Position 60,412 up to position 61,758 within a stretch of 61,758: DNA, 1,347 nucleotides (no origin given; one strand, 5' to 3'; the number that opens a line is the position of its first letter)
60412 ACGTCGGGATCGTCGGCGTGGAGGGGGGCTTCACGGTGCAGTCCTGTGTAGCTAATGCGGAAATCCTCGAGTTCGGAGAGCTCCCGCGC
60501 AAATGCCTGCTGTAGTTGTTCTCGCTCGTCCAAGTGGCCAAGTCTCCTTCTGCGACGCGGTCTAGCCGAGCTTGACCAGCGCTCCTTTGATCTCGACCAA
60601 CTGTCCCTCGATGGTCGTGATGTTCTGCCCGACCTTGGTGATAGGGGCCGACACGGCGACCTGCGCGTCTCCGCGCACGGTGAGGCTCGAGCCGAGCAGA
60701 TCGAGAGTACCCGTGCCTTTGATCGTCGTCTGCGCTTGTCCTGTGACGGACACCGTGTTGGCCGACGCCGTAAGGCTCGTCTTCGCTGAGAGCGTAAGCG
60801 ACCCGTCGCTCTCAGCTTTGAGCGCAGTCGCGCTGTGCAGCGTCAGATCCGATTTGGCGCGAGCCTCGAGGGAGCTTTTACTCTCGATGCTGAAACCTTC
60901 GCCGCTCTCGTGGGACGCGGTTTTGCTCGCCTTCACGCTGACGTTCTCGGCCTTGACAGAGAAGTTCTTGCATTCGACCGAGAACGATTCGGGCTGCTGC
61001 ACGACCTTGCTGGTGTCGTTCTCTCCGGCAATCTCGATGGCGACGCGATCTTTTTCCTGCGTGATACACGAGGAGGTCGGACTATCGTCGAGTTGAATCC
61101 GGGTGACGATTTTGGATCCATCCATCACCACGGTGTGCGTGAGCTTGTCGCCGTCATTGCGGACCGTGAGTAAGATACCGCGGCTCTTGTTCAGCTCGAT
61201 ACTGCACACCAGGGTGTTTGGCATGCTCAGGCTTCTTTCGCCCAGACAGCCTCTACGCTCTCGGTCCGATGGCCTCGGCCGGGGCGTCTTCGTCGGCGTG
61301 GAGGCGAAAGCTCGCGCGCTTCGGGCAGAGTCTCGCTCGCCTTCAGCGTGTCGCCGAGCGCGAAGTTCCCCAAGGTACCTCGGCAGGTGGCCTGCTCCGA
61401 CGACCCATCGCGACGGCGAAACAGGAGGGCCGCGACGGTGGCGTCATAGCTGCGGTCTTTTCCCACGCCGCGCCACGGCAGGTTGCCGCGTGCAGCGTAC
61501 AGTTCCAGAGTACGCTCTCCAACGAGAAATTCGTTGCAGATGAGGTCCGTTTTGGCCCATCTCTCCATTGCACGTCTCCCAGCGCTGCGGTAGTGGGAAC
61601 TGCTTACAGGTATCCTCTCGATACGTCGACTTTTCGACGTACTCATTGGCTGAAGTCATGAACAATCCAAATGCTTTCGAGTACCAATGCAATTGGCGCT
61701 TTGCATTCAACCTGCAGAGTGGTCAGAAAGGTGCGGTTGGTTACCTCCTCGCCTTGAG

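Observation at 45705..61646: Rearranged, highly divergent type VI secretion-like locus with unexplained extra genes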

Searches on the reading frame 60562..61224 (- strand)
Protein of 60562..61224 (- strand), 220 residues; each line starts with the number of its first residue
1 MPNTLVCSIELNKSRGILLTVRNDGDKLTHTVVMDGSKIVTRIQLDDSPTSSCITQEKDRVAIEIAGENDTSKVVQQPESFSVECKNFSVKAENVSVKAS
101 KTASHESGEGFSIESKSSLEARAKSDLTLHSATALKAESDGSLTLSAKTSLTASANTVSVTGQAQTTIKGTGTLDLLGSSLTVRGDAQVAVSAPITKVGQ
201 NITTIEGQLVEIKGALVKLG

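Call 3: search_protein_families(library=pfam, proteins=[window:60562-61224:-], max_evalue=0.01)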
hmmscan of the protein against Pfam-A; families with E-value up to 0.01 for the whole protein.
window:60562-61224:- (220 aa): 0 families

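Call 8: find_encoding_contigs(protein=window:60562-61224:-, flank=10000, max_places=6)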
Protein window:60562-61224:- (220 aa): 3 contigs read that carry it; 3 places shown.
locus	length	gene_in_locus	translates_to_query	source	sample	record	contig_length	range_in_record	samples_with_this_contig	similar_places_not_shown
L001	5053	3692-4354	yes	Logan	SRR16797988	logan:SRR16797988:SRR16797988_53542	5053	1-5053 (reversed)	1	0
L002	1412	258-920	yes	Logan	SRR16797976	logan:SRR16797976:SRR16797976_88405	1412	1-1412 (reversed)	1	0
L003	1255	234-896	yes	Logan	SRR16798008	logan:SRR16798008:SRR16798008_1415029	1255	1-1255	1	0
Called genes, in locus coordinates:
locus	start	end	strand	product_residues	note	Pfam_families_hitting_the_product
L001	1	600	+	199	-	?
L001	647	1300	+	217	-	-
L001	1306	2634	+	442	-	PF05936:T6SS_VasE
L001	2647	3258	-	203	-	-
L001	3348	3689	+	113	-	-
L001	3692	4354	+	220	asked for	-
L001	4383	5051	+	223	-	?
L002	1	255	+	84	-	?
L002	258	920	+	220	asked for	-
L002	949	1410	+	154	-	?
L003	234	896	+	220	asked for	-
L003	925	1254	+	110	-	?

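Call 27: search_solved_structures(query=window:60562-61224:-, max_evalue=10)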
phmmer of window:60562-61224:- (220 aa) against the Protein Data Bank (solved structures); distinct sequences matched with E-value up to 10: 7.
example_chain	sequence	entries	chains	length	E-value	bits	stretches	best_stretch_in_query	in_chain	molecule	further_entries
8gra_I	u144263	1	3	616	0.043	16.9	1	74-187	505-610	Type VI secretion system spike protein VgrG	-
9gtr_q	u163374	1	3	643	0.16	15.1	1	93-199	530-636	Gp5/Type VI secretion system Vgr protein OB-fold domain-containing protein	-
4yza_A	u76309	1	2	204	0.49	13.5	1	161-214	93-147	Pectate lyase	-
1pdl_A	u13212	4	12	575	1.6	11.8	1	154-209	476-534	Tail-associated lysozyme | Peptidoglycan hydrolase gp5 | gp5, baseplate central spike protein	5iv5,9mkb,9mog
1k28_A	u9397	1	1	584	1.7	11.7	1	154-209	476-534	TAIL-ASSOCIATED LYSOZYME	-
1wth_A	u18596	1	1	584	1.7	11.7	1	154-209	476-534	Tail-associated lysozyme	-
2z6b_A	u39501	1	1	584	1.7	11.7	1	154-209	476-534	Tail-associated lysozyme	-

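Call 32: search_solved_structures(query=A3, max_evalue=10, show_alignments=1)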
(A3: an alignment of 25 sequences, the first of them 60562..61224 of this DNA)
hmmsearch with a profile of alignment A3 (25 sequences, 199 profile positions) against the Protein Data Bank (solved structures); distinct sequences matched with E-value up to 10: 20.
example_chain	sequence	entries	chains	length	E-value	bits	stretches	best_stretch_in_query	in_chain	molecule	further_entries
8gra_I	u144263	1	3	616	1.8e-07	34.8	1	59-165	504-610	Type VI secretion system spike protein VgrG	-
6u9e_B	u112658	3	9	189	1e-05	29.1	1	16-166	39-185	VgrG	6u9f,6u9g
7b5h_AJ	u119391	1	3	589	0.00013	25.4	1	96-168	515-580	All3320 protein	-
9gtr_q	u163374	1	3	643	0.00092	22.7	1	86-196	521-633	Gp5/Type VI secretion system Vgr protein OB-fold domain-containing protein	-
9rce_F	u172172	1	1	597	0.0013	22.2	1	86-167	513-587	Type VI secretion system tip protein VgrG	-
4peu_A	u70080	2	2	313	0.017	18.5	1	106-191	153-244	Uncharacterized protein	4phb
7aef_q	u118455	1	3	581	0.065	16.6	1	111-194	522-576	Phosphoserine phosphatase SerB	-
6sjl_A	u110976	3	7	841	0.12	15.7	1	70-184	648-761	Putative type VI secretion protein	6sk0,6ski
9qgo_A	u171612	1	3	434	0.27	14.6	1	98-196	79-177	Tail fiber protein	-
9vzk_q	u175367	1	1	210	0.66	13.3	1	93-138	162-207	Gp5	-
8j0s_d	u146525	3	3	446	0.66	13.3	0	104-182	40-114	Multifunctional fusion protein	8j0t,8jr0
9zdk_S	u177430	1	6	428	1.4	12.2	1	30-172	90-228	gp76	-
4jnf_A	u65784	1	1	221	1.7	12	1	65-192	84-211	Hsp70 CHAPERONE DnaK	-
9qgm_8A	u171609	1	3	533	1.8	11.9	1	85-138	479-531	Photorhabdus luminescens subsp. laumondii TTO1 complete genome segment 6/17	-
13iu_A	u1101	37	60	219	4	10.8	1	65-192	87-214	Chaperone protein DnaK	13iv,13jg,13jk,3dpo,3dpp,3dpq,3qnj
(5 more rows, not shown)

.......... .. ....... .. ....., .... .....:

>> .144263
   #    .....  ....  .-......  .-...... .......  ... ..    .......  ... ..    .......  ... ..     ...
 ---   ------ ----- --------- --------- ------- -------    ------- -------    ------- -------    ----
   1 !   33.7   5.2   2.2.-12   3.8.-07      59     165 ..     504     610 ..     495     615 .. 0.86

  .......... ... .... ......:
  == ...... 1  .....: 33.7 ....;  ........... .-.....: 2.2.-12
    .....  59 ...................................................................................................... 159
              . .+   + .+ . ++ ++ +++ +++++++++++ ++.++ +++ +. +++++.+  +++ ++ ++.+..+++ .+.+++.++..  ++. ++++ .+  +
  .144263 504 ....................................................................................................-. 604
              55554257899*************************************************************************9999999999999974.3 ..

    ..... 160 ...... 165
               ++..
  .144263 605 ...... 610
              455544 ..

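Call 36: search_protein_families(library=pfam, proteins=[L001:647-1300:+, L001:2647-3258:-, L001:1306-2634:+, L001:58-600:+], max_evalue=0.01)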
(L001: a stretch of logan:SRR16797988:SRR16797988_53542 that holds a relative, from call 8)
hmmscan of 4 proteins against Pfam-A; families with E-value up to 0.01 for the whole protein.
L001:647-1300:+ (217 aa): 0 families

L001:2647-3258:- (203 aa): 0 families

L001:1306-2634:+ (442 aa): 1 family
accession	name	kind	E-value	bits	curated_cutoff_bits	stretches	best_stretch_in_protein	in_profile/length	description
PF05936.17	T6SS_VasE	-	7.4e-35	121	23.4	1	23-428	1-421/429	Bacterial Type VI secretion, VC_A0110, EvfL, ImpJ, VasE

L001:58-600:+ (180 aa): 2 families
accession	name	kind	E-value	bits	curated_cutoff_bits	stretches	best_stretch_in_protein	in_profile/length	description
PF18945.5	VipB_2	-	2.6e-33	115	27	1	69-179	2-112/112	EvpB/VC_A0108, tail sheath gpW/gp25-like domain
PF05943.17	VipB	-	1.7e-10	40.9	27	1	2-59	243-301/301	EvpB/VC_A0108, tail sheath N-terminal domain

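Call 42: search_solved_structures(query=A5, max_evalue=10, show_alignments=1)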
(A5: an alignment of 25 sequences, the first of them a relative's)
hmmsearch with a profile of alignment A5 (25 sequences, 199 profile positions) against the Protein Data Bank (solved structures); distinct sequences matched with E-value up to 10: 6.
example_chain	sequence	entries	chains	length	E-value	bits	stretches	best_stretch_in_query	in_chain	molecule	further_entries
7d30_A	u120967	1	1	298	0.13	14.8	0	55-105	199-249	sybody fusion of MR17-SR31 with a GS linker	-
8pe1_C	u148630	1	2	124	0.64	12.5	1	56-101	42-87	Nanobody 4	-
2qgs_A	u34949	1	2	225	0.72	12.3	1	55-105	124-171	Protein SE1688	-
9f6o_B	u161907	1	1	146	0.78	12.2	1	56-104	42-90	Sybody 1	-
8dyp_B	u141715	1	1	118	1.2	11.6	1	71-129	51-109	Nanobody P10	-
9cy1_B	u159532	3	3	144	1.2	11.5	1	56-103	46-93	Sybody 5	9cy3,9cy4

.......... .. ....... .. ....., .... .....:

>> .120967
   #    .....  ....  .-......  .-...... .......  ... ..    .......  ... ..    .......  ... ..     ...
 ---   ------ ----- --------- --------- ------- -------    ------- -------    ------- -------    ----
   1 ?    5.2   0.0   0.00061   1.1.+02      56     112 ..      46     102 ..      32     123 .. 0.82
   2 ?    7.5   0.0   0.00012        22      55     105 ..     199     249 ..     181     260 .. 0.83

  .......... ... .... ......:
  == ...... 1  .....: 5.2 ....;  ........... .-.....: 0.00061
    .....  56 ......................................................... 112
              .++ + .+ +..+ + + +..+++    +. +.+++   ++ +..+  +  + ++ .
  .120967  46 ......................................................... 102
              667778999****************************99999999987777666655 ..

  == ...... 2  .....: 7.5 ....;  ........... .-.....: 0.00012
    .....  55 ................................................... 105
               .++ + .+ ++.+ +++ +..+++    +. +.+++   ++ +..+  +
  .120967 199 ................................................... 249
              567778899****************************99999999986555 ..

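Call 70: search_protein_families(library=ncbifam, proteins=[window:60562-61224:-], max_evalue=0.01)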
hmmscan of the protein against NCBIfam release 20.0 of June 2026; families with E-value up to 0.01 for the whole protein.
window:60562-61224:- (220 aa): 1 family
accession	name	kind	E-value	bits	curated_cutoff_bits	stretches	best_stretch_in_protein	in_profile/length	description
NF041249.1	T6SS_TssI_Fran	equivalog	0.0023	17.9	100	0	149-207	98-157/163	type VI secretion system tip protein TssI/VgrG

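Call 71: search_protein_families(library=ncbifam, proteins=[L001:647-1300:+, L001:2647-3258:-, L001:1306-2634:+], max_evalue=0.1)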
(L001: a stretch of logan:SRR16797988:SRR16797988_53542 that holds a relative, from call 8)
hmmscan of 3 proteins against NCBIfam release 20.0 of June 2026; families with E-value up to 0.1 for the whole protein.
L001:647-1300:+ (217 aa): 0 families

L001:2647-3258:- (203 aa): 0 families

L001:1306-2634:+ (442 aa): 1 family
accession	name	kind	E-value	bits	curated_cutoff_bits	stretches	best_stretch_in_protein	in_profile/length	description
TIGR03353.2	VI_chp_4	equivalog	1.1e-76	258.7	100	1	9-435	1-428/429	type VI secretion system baseplate subunit TssK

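Call 76: search_protein_families(library=ncbifam, alignment_id=A5, max_evalue=1)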
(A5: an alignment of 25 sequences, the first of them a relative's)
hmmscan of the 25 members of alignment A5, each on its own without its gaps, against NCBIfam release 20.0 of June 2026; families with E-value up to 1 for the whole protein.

A. member 1, L001:647-1300:+ (217 aa): 0 families

B. families by the number of members that match (of 25 scanned): 7 families
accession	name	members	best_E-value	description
NF007507.1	PRK10102.1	1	0.0021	curli assembly chaperone CsgC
NF010730.0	PRK14131.1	1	0.034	N-acetylneuraminate epimerase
NF041612.1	fdxn_Clost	1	0.062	2Fe-2S ferredoxin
TIGR02121.1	Na_Pro_sym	1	0.082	sodium/proline symporter PutP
NF033604.1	epsi_CJH_07325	1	0.12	CJH_07325 family protein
TIGR02653.1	Lon_rel_chp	1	0.14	protease Lon-related BREX system protein BrxL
NF047672.1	LIC11274_fam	1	0.17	LIC11274 family protein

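Call 87: search_protein_families(library=pfam, proteins=[L001:647-1300:+, window:60562-61224:-], max_evalue=5)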
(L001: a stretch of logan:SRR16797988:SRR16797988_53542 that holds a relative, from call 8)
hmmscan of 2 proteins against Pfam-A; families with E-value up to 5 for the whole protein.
L001:647-1300:+ (217 aa): 0 families

window:60562-61224:- (220 aa): 3 families
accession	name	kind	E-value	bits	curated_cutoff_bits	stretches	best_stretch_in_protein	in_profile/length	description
PF10106.14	DUF2345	-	0.042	14.1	30.7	1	92-192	35-141/151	Uncharacterized protein conserved in bacteria (DUF2345)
PF22546.2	2CompART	-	0.12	13.1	27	1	50-87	45-81/120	2-Component system ADP-ribosyltransferase domain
PF12059.13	DUF3540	-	0.47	10.8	27.9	1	142-203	63-124/199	Protein of unknown function (DUF3540)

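Call 93: search_solved_structures(query=L001:1306-2634:+, max_evalue=1)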
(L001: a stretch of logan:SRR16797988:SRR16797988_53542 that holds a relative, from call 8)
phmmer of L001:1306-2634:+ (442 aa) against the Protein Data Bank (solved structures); distinct sequences matched with E-value up to 1: 5.
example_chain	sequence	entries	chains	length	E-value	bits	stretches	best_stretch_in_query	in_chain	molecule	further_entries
5y0e_A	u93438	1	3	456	5.1e-07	32.1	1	8-417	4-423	TssK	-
6giy_D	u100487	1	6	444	3.2e-06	29.5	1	10-380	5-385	TssK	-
5m30_A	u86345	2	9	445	3.3e-06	29.4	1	10-380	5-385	Type VI secretion protein | TssK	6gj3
6n38_A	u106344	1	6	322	0.00029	23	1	10-315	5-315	Putative type VI secretion protein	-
5mwn_A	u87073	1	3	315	0.00046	22.4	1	10-309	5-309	Type VI secretion protein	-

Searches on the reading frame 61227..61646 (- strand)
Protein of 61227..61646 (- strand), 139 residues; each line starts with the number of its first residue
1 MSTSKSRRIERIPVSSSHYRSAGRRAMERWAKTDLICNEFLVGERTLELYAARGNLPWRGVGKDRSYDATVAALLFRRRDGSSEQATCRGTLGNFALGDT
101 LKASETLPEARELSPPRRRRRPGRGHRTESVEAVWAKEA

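Call 3: search_protein_families(library=pfam, proteins=[window:61227-61646:-], max_evalue=0.01)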
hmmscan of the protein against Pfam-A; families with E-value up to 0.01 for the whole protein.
window:61227-61646:- (139 aa): 0 families

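Call 70: search_protein_families(library=ncbifam, proteins=[window:61227-61568:-], max_evalue=0.01)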
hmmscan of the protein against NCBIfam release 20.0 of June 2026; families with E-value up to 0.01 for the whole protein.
window:61227-61568:- (113 aa): 0 families

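Call 87: search_protein_families(library=pfam, proteins=[window:61227-61568:-], max_evalue=5)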
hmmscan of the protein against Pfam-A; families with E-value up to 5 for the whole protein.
window:61227-61568:- (113 aa): 0 families
